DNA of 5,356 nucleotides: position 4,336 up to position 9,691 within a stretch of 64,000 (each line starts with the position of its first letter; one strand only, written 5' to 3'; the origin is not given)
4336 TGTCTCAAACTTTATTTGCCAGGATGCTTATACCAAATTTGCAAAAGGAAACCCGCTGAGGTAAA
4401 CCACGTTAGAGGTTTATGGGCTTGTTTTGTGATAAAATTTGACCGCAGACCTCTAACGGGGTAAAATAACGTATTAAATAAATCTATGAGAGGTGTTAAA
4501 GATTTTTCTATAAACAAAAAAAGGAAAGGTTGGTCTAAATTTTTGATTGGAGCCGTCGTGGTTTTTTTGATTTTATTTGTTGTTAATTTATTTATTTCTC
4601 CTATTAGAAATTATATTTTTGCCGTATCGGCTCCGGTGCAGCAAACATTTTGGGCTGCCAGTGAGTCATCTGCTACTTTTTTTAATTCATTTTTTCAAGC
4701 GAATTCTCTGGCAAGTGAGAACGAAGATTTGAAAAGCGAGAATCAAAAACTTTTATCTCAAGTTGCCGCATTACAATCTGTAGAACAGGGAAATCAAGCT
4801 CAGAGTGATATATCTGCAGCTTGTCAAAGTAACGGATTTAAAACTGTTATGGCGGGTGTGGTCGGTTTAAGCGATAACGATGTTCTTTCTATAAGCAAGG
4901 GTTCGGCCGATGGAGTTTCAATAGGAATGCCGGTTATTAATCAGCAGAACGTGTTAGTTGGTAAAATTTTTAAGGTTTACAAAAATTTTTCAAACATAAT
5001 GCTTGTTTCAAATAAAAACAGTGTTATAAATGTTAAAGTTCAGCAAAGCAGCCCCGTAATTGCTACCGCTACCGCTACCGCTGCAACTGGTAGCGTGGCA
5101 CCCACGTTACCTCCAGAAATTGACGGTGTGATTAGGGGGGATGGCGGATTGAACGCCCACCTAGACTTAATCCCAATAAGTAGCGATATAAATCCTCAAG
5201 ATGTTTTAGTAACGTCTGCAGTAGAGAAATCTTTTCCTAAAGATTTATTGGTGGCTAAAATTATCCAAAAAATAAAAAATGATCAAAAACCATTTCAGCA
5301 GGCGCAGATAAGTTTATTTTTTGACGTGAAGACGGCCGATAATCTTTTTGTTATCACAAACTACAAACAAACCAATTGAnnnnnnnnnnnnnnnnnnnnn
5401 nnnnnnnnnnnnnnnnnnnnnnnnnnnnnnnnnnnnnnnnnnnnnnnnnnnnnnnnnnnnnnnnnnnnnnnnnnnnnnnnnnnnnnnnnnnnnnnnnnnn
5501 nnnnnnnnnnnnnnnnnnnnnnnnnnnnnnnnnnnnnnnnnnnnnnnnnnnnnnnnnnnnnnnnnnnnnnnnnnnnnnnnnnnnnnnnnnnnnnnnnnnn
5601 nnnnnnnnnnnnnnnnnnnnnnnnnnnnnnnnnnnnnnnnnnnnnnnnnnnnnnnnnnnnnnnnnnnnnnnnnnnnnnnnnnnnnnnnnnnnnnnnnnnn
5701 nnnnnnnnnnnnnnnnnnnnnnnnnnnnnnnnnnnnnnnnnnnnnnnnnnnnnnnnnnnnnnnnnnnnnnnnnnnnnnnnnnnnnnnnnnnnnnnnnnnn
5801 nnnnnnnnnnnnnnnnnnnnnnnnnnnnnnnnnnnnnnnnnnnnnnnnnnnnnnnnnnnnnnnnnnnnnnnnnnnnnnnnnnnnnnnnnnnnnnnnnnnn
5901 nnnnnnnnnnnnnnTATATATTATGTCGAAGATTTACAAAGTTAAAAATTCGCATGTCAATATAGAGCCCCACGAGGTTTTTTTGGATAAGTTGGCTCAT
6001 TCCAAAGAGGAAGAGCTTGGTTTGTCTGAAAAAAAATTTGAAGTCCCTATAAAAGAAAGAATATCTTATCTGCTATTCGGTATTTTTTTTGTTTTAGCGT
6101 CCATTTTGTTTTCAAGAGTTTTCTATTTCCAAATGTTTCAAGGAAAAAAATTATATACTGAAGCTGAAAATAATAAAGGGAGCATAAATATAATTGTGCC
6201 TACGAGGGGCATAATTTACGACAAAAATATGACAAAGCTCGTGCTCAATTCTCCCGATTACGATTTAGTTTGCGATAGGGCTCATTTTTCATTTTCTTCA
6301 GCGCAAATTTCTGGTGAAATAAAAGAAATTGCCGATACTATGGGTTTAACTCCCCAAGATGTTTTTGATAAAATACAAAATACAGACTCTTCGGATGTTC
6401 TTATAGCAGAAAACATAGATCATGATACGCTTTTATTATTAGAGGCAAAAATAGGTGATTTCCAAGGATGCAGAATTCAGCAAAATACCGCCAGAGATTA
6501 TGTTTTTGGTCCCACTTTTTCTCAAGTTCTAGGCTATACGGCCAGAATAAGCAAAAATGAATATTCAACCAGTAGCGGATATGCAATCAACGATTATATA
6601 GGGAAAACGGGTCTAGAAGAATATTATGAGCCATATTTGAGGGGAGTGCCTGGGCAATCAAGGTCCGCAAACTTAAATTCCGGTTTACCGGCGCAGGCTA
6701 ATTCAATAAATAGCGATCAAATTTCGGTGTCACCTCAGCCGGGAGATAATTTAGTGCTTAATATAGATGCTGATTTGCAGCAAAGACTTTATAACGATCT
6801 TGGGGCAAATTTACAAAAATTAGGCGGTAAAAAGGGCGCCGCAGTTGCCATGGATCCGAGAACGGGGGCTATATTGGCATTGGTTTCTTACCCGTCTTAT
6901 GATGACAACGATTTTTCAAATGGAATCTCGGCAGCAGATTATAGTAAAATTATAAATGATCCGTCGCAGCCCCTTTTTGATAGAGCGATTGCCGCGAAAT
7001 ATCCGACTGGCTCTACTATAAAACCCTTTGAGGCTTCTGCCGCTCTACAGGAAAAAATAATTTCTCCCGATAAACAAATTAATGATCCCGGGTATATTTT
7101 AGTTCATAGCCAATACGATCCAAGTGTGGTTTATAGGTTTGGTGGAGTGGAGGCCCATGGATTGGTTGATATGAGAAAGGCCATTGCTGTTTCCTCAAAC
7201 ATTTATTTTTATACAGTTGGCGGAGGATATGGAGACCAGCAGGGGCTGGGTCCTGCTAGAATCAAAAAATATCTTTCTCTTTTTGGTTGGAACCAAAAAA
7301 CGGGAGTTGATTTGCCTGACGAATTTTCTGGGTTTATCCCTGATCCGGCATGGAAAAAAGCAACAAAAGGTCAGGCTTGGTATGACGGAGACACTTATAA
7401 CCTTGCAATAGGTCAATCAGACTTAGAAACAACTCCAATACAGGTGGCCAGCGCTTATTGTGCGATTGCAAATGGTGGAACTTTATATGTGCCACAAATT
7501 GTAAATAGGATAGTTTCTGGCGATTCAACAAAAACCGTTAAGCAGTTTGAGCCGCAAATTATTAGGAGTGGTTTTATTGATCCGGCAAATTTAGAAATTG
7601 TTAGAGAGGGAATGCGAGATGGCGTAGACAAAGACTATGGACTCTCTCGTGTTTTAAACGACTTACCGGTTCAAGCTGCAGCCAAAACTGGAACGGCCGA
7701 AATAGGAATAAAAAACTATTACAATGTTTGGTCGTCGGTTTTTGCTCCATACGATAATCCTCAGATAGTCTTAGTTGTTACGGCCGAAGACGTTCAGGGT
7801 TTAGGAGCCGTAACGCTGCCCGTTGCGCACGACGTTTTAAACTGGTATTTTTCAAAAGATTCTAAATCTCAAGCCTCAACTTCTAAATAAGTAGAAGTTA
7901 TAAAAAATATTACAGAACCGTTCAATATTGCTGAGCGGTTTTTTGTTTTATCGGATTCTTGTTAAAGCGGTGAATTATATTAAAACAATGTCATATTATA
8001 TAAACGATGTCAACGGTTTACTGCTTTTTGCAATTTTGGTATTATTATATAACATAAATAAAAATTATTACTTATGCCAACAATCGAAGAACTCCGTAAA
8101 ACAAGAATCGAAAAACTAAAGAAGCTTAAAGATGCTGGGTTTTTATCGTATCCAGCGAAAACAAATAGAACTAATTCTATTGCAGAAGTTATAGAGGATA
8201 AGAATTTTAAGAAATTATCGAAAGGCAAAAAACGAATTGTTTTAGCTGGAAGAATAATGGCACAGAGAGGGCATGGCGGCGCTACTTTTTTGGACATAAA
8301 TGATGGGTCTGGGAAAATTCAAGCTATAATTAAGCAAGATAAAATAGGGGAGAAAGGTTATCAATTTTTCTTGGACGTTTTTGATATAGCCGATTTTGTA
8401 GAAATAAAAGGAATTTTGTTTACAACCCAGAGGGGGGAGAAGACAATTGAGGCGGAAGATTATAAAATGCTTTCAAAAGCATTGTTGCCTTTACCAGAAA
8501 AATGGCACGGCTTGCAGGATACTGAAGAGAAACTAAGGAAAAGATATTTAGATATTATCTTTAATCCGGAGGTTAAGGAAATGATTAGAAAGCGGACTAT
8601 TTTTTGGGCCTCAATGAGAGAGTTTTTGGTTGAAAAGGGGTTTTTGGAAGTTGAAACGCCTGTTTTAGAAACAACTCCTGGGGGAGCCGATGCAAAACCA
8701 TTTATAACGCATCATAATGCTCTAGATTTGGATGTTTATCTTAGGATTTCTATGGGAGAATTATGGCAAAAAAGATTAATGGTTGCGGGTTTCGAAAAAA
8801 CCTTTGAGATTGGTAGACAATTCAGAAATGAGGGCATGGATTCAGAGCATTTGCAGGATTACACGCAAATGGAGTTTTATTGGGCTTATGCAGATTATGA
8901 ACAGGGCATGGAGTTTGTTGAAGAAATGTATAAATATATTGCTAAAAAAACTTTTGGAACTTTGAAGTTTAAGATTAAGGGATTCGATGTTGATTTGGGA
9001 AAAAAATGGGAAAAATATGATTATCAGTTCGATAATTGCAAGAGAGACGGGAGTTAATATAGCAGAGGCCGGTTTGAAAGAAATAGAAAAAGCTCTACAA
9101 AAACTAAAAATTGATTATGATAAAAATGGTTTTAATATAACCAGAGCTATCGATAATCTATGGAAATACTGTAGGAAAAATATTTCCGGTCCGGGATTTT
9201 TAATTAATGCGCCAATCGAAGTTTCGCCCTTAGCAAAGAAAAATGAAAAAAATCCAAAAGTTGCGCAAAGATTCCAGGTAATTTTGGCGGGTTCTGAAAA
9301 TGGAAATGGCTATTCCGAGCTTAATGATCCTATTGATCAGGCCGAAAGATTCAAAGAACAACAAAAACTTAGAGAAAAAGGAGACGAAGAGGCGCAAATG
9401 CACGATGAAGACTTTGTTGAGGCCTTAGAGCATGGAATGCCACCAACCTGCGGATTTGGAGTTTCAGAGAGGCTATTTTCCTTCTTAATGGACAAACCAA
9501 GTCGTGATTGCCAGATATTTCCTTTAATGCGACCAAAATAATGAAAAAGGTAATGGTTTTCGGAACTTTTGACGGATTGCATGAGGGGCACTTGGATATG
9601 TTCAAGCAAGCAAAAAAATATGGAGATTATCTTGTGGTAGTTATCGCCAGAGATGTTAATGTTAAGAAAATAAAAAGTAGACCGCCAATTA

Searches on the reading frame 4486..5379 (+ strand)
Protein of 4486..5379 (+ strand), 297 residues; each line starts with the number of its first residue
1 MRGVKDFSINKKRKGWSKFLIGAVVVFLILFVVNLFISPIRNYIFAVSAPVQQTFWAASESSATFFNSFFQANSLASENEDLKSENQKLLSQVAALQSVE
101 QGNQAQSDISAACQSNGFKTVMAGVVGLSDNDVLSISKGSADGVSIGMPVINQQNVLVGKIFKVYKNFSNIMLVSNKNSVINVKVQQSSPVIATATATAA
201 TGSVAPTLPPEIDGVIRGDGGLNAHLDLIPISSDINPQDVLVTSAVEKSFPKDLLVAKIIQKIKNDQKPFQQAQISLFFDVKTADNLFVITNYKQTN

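Call 89: search_protein_families(library=pfam, max_evalue=0.001, proteins=[window:4486-5379:+])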
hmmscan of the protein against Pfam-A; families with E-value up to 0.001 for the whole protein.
window:4486-5379:+ (297 aa): 2 families
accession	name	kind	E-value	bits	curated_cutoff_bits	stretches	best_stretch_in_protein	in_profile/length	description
PF04085.20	MreC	-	1.5e-27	96.6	28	1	131-291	10-147/147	Rod shape-determining protein MreC, barrel core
PF02183.23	HALZ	-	0.00076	20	28.1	0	73-99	15-41/43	Homeobox associated leucine zipper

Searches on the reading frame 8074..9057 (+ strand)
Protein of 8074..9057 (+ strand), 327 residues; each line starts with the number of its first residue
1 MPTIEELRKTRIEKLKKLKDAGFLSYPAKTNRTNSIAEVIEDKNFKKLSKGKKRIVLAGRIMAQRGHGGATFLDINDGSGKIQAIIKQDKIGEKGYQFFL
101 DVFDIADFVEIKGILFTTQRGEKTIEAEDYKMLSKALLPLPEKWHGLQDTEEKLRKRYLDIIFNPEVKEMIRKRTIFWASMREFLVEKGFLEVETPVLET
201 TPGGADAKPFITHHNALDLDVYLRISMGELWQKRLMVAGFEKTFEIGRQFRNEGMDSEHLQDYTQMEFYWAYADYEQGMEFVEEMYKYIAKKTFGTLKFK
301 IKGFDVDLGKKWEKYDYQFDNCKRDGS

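Call 89: search_protein_families(library=pfam, max_evalue=0.001, proteins=[window:8074-9057:+])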
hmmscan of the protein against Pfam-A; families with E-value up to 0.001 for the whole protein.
window:8074-9057:+ (327 aa): 3 families
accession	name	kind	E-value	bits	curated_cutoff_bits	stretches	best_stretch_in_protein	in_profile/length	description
PF00152.25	tRNA-synt_2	-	8.5e-44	150.3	25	1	150-318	2-163/308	tRNA synthetases class II (D, K and N)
PF01336.31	tRNA_anti-codon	-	4e-13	49.5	27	1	56-133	2-75/75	OB-fold nucleic acid binding domain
PF01409.25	tRNA-synt_2d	-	3.7e-05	23.8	19.8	1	218-300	78-161/246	tRNA synthetases class II core domain (F)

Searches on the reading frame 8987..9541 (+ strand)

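Call 89: search_protein_families(library=pfam, max_evalue=0.001, proteins=[window:8987-9541:+])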
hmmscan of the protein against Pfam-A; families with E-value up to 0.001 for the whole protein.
window:8987-9541:+ (184 aa): 1 family
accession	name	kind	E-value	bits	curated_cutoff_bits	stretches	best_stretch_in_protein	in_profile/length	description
PF00152.25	tRNA-synt_2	-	5.3e-22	78.7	25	1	56-181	184-307/308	tRNA synthetases class II (D, K and N)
